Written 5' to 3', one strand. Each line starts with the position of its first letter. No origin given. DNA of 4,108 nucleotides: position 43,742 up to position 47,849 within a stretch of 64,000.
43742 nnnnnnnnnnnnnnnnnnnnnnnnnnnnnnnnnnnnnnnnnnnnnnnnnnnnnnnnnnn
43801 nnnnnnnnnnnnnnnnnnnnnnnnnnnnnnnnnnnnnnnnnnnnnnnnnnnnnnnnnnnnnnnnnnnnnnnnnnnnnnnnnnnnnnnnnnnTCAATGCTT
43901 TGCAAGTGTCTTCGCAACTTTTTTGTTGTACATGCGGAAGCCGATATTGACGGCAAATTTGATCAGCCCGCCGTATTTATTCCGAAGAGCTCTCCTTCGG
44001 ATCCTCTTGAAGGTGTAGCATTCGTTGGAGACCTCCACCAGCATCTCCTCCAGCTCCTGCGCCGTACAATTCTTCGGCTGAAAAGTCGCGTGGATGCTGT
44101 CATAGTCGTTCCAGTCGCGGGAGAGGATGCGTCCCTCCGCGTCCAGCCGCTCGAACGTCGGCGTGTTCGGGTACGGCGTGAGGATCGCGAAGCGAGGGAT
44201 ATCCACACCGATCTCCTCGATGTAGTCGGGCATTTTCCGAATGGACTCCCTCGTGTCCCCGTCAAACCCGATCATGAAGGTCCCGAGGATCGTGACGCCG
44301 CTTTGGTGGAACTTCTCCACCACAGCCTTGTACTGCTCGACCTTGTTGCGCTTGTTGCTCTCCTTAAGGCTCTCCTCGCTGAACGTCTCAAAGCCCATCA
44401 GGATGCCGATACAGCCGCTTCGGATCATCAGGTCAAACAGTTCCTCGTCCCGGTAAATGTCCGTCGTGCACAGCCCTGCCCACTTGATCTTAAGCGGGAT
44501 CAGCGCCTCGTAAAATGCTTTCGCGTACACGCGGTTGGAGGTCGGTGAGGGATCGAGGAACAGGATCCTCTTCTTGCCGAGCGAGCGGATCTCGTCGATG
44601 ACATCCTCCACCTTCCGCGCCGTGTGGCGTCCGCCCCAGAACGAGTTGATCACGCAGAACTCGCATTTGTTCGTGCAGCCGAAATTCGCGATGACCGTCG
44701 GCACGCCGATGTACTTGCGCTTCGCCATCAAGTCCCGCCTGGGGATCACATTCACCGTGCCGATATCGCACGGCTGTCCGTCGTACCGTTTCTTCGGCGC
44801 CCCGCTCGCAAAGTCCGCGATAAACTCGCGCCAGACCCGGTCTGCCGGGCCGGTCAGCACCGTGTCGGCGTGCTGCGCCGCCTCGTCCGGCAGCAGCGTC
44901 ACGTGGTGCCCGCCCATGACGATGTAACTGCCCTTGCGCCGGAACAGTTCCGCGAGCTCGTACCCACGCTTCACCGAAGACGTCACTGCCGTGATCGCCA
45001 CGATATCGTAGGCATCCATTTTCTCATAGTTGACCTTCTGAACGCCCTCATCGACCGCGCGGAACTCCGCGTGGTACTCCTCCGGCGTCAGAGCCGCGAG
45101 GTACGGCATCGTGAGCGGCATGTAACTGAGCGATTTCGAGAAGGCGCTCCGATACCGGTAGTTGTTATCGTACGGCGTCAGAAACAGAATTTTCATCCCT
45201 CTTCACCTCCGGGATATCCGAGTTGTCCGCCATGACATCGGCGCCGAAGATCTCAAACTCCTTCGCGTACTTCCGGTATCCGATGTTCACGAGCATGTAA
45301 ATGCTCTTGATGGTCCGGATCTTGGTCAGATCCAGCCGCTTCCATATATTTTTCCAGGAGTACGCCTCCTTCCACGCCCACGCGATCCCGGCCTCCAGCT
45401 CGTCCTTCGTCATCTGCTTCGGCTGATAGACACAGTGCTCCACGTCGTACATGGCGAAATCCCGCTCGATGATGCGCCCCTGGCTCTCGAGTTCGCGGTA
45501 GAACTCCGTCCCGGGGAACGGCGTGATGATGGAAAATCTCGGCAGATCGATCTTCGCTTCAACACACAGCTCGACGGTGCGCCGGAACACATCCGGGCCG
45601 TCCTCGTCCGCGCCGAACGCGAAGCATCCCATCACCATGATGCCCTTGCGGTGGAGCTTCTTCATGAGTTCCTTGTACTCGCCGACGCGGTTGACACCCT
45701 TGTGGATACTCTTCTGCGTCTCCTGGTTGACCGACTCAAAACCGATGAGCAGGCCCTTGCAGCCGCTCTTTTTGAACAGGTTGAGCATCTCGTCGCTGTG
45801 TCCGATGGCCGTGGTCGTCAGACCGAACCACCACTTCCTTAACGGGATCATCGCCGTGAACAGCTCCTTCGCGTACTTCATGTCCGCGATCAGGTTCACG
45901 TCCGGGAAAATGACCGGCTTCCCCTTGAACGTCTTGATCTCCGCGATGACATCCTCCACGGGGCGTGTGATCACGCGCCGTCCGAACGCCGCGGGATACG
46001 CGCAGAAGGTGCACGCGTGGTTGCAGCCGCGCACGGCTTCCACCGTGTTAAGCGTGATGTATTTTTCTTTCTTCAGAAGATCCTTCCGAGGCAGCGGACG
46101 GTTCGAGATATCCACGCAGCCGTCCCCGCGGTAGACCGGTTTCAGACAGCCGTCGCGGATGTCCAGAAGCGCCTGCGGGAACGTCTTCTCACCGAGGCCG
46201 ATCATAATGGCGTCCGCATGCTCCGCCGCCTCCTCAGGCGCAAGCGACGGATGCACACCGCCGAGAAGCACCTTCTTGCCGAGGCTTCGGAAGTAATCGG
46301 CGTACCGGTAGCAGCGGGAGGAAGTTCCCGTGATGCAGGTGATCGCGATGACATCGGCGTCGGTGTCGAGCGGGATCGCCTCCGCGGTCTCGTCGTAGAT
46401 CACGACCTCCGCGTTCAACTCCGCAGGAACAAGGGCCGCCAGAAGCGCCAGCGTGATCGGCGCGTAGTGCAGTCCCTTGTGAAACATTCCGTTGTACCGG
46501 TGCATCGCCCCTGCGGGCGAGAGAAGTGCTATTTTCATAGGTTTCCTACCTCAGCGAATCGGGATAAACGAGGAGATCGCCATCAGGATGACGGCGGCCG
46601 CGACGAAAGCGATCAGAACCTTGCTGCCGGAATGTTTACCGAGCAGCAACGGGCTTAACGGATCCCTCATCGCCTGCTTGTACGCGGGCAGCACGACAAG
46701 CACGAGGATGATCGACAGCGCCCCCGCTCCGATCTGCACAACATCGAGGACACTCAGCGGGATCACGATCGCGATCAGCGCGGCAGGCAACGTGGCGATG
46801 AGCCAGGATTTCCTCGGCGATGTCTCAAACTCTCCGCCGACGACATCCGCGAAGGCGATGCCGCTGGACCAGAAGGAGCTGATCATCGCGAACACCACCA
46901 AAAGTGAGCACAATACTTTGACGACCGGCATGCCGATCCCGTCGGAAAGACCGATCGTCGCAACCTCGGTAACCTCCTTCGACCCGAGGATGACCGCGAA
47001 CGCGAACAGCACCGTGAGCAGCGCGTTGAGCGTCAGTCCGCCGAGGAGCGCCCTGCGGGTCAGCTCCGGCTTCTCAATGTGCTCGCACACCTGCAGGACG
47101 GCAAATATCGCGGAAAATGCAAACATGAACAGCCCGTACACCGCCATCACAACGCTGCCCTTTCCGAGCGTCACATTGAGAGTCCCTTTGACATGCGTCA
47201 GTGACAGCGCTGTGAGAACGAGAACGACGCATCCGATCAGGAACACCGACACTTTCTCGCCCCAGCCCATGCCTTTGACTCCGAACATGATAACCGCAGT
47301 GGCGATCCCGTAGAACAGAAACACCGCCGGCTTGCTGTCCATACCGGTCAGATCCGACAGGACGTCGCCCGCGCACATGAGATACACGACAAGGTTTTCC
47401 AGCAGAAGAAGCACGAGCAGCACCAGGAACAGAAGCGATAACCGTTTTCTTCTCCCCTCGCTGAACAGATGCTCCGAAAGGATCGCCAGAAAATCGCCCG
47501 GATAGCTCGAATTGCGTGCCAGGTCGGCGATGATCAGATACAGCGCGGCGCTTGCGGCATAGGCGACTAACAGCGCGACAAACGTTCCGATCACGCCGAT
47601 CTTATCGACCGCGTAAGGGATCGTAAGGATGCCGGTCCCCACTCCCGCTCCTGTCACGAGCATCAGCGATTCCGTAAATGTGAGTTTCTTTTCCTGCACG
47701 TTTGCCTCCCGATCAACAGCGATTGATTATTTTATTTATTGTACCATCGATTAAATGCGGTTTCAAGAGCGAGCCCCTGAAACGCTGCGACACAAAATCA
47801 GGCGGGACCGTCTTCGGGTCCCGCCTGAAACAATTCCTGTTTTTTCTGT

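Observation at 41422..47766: Uncharacterised five-gene operon: amino-acid permease, three paralogous B12-type radical SAM enzymes and a GNAT-like protein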

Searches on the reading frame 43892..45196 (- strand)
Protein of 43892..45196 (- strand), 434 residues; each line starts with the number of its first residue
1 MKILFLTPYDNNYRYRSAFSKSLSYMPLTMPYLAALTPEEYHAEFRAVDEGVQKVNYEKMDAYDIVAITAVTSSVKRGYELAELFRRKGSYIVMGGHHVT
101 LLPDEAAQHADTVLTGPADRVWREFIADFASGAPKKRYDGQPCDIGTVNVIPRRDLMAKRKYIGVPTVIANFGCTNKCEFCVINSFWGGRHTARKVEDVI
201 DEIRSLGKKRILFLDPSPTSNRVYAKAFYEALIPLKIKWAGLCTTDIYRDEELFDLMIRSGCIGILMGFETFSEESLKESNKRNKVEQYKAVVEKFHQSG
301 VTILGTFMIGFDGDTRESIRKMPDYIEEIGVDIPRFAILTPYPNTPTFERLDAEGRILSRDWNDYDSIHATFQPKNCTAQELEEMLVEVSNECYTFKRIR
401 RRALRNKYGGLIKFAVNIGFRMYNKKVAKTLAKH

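Call 3: search_protein_families(library=pfam, proteins=[window:43892-45196:-], max_evalue=0.01)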
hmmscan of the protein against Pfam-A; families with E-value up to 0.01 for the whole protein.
window:43892-45196:- (434 aa): 3 families
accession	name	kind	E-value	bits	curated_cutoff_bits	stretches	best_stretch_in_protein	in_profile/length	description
PF04055.27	Radical_SAM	-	2e-22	80.6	29.5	1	172-322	5-162/166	Radical SAM superfamily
PF02310.24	B12-binding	-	5.7e-06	26.6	32.1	1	62-121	51-116/121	B12 binding domain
PF13282.11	DUF4070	-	0.0058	17.1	22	0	345-405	1-60/144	Domain of unknown function (DUF4070)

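Call 4: search_protein_families(library=ncbifam, proteins=[window:43892-45196:-], max_evalue=0.01)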
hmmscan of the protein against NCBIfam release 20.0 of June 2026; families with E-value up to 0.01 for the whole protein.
window:43892-45196:- (434 aa): 27 families (the best 25 are shown)
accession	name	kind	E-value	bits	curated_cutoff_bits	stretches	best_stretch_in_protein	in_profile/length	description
TIGR02026.1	BchE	equivalog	1.3e-28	100.1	481.35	1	156-397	179-431/497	magnesium-protoporphyrin IX monomethyl ester anaerobic oxidative cyclase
TIGR03471.1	HpnJ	equivalog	9.1e-27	94.1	577.6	1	158-362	185-398/472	hopanoid biosynthesis associated radical SAM protein HpnJ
TIGR04479.1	bcpD_PhpK_rSAM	subfamily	1.6e-24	86.2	600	1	172-391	248-466/504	PhpK family radical SAM P-methyltransferase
NF033070.1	rSAM_AprD4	equivalog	1.1e-19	70.7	500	1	138-387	163-425/456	AprD4 family radical SAM diol-dehydratase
NF038361.1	rSAM_Sden_1168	equivalog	1.3e-19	70.2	575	1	169-395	286-516/560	Sden_1168 family B12-binding radical SAM P-methyltransferase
TIGR04072.2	rSAM_ladder_B12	equivalog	4.4e-16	58.5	360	1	75-330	83-350/443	lipid biosynthesis B12-binding/radical SAM protein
TIGR04367.1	HpnR_B12_rSAM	equivalog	2.8e-14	52.5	650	1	88-389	89-408/490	hopanoid C-3 methylase HpnR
TIGR04014.1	B12_SAM_MJ_0865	equivalog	1.5e-13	50.3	360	1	171-348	166-355/434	methyl-coenzyme M reductase glutamine C-methyltransferase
TIGR04385.1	B12_rSAM_cofa1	equivalog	1e-12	48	450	1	157-329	187-364/438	B12 lower ligand biosynthesis radical SAM protein BzaD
TIGR04013.1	B12_SAM_MJ_1487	hypoth_equivalog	2.9e-12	46.1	251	1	32-210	15-199/382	TIGR04013 family B12-binding domain/radical SAM domain-containing protein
NF050148.1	rSAM_ApyD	equivalog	3.6e-12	45.5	750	1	168-353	202-395/645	RiPP biosynthesis radical SAM protein ApyD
TIGR00089.1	TIGR00089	subfamily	1.4e-10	40.6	251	2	172-209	147-183/429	MiaB/RimO family radical SAM methylthiotransferase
TIGR04428.1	B12_rSAM_trp_MT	equivalog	2.7e-10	39.2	500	2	163-212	214-263/558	tryptophan 2-C-methyltransferase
NF040542.1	rSAM_RCCLKC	equivalog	1.1e-09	38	450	1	160-330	177-351/423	arsinothricin biosynthesis radical SAM protein ArsL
TIGR01125.1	TIGR01125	equivalog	1.7e-09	37.2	356.95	1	169-332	142-319/432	30S ribosomal protein S12 methylthiotransferase RimO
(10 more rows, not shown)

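Call 32: search_solved_structures(query=window:43892-45196:-, max_evalue=0.01)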
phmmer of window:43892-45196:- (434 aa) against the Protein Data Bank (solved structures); distinct sequences matched with E-value up to 0.01: 5.
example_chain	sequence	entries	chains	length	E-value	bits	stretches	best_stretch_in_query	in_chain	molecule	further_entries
6fd2_B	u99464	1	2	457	2.7e-14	55.9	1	163-372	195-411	Putative apramycin biosynthetic oxidoreductase 4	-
9ccb_A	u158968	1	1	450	1.6e-06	30.3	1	170-347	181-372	Radical SAM core domain-containing protein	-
6wte_A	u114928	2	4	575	2.8e-06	29.5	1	159-347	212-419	B12-binding domain-containing protein | Tryptophan-C2-methyltransferase containing B12-binding domain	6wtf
2qgq_A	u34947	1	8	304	1e-05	27.6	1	171-333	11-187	Protein TM_1862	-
4jc0_A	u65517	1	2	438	1.3e-05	27.3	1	169-333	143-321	Ribosomal protein S12 methylthiotransferase RimO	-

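Call 70: search_protein_families(library=padloc, proteins=[window:43892-45196:-], max_evalue=0.001)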
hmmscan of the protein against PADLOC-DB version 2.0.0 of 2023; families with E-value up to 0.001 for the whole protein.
window:43892-45196:- (434 aa): 0 families

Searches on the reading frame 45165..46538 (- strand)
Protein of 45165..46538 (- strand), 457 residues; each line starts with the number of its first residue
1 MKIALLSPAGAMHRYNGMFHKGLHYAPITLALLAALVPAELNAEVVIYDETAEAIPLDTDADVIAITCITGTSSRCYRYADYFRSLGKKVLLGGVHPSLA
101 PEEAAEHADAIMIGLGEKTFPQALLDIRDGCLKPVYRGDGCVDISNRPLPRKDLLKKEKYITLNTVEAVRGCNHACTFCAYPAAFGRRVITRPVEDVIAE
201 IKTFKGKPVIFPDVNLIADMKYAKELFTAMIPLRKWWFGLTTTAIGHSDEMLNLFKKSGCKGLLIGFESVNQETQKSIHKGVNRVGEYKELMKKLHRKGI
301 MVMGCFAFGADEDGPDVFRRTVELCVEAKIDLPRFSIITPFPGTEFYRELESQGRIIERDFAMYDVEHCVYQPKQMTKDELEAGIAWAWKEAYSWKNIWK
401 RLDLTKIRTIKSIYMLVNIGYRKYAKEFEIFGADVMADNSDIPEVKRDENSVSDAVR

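Call 3: search_protein_families(library=pfam, proteins=[window:45165-46538:-], max_evalue=0.01)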
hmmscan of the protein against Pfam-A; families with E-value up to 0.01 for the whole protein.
window:45165-46538:- (457 aa): 3 families
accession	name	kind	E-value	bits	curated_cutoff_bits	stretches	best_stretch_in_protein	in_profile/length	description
PF04055.27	Radical_SAM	-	1e-18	68.5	29.5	1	169-302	4-143/166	Radical SAM superfamily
PF02310.24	B12-binding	-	3.8e-11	43.3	32.1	1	27-123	14-120/121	B12 binding domain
PF03133.20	TTL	-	0.0014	18.4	20.1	1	377-439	183-246/292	Tubulin-tyrosine ligase family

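Call 4: search_protein_families(library=ncbifam, proteins=[window:45165-46538:-], max_evalue=0.01)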
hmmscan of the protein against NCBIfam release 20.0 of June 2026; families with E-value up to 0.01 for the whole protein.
window:45165-46538:- (457 aa): 26 families (the best 25 are shown)
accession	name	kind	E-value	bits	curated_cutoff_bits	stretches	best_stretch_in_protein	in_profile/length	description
TIGR03471.1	HpnJ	equivalog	3.8e-27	95.3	577.6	1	158-369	195-404/472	hopanoid biosynthesis associated radical SAM protein HpnJ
TIGR02026.1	BchE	equivalog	1.3e-22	80.3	481.35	1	160-402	187-437/497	magnesium-protoporphyrin IX monomethyl ester anaerobic oxidative cyclase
NF033070.1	rSAM_AprD4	equivalog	1.2e-19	70.6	500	1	36-385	69-424/456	AprD4 family radical SAM diol-dehydratase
TIGR04479.1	bcpD_PhpK_rSAM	subfamily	1.6e-18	66.4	600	1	162-332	240-413/504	PhpK family radical SAM P-methyltransferase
TIGR04014.1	B12_SAM_MJ_0865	equivalog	2.5e-17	62.8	360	2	151-206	148-203/434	methyl-coenzyme M reductase glutamine C-methyltransferase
NF038361.1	rSAM_Sden_1168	equivalog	2.6e-17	62.6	575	1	167-385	286-508/560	Sden_1168 family B12-binding radical SAM P-methyltransferase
TIGR04072.2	rSAM_ladder_B12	equivalog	6.7e-17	61.3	360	1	84-390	94-409/443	lipid biosynthesis B12-binding/radical SAM protein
TIGR04013.1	B12_SAM_MJ_1487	hypoth_equivalog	8.2e-17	61.1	251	1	29-204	12-192/382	TIGR04013 family B12-binding domain/radical SAM domain-containing protein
TIGR04367.1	HpnR_B12_rSAM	equivalog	1.5e-16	60.1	650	1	146-379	163-399/490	hopanoid C-3 methylase HpnR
TIGR04295.1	B12_rSAM_oligo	hypoth_equivalog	3.5e-09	35.8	400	1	165-284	202-318/422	TIGR04295 family B12-binding domain-containing radical SAM protein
NF050148.1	rSAM_ApyD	equivalog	7.4e-09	34.5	750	1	162-351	198-394/645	RiPP biosynthesis radical SAM protein ApyD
TIGR00089.1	TIGR00089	subfamily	1.1e-08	34.3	251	1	57-203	33-179/429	MiaB/RimO family radical SAM methylthiotransferase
TIGR04385.1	B12_rSAM_cofa1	equivalog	4e-08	32.9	450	1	154-273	186-310/438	B12 lower ligand biosynthesis radical SAM protein BzaD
NF045585.1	rSAM_slr0320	equivalog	6.1e-07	28.3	775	1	165-283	237-363/511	photosystem II high light acclimation radical SAM protein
TIGR04428.1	B12_rSAM_trp_MT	equivalog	2.4e-06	26.2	500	1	163-337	216-407/558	tryptophan 2-C-methyltransferase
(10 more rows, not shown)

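Call 17: search_solved_structures(query=window:45165-46538:-, max_evalue=0.01)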
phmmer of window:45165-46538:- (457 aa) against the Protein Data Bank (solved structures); distinct sequences matched with E-value up to 0.01: 4.
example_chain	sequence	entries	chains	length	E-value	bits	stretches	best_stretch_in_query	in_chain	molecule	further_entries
6fd2_B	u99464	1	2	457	7.7e-17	64.2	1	60-356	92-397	Putative apramycin biosynthetic oxidoreductase 4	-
9ccb_A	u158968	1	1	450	1.7e-11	46.6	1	164-205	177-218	Radical SAM core domain-containing protein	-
9n1b_A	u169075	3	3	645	0.00049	22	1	144-300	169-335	Radical SAM protein | Radical SAM enzyme CysS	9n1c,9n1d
6wte_A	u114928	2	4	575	0.00054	21.9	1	153-345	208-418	B12-binding domain-containing protein | Tryptophan-C2-methyltransferase containing B12-binding domain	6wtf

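Call 70: search_protein_families(library=padloc, proteins=[window:45165-46538:-], max_evalue=0.001)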
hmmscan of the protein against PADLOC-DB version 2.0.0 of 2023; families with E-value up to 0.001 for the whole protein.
window:45165-46538:- (457 aa): 1 family
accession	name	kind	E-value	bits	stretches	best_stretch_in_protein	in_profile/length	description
PDLC04689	PDC-M51A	-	0.00015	18.7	0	62-329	72-353/420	-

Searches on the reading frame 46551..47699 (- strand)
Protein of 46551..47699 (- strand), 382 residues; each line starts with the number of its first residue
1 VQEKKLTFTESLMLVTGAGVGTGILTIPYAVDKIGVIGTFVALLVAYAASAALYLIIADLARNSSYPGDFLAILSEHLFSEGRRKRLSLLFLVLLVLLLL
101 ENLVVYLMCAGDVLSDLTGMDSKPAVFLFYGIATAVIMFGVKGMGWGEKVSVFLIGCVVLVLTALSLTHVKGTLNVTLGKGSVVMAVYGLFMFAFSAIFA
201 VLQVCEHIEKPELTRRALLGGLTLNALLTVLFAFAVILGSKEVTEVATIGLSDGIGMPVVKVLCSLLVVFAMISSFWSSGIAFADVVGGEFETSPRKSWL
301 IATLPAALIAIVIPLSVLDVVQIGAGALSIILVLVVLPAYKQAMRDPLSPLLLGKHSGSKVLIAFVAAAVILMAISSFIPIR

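Call 3: search_protein_families(library=pfam, proteins=[window:46551-47699:-], max_evalue=0.01)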
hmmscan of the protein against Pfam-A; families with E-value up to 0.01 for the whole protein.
window:46551-47699:- (382 aa): 2 families
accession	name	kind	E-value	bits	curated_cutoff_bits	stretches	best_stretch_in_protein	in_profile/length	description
PF03222.19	Trp_Tyr_perm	-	1.6e-07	31.2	22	1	8-372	5-388/393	Tryptophan/tyrosine permease family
PF01490.24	Aa_trans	-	0.00011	21.5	25.6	1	5-340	2-367/410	Transmembrane amino acid transporter protein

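Call 4: search_protein_families(library=ncbifam, proteins=[window:46551-47699:-], max_evalue=0.01)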
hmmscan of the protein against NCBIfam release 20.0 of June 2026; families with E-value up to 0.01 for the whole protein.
window:46551-47699:- (382 aa): 0 families

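Call 55: search_solved_structures(query=window:46551-47699:-, max_evalue=1)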
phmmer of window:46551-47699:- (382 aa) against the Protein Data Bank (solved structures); distinct sequences matched with E-value up to 1: 0.

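Call 57: search_solved_structures(query=A2, max_evalue=1)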
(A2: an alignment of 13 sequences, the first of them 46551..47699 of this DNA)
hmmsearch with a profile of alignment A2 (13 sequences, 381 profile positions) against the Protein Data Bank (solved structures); distinct sequences matched with E-value up to 1: 0.

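Call 70: search_protein_families(library=padloc, proteins=[window:46551-47699:-], max_evalue=0.001)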
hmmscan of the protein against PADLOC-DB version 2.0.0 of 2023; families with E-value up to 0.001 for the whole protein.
window:46551-47699:- (382 aa): 0 families
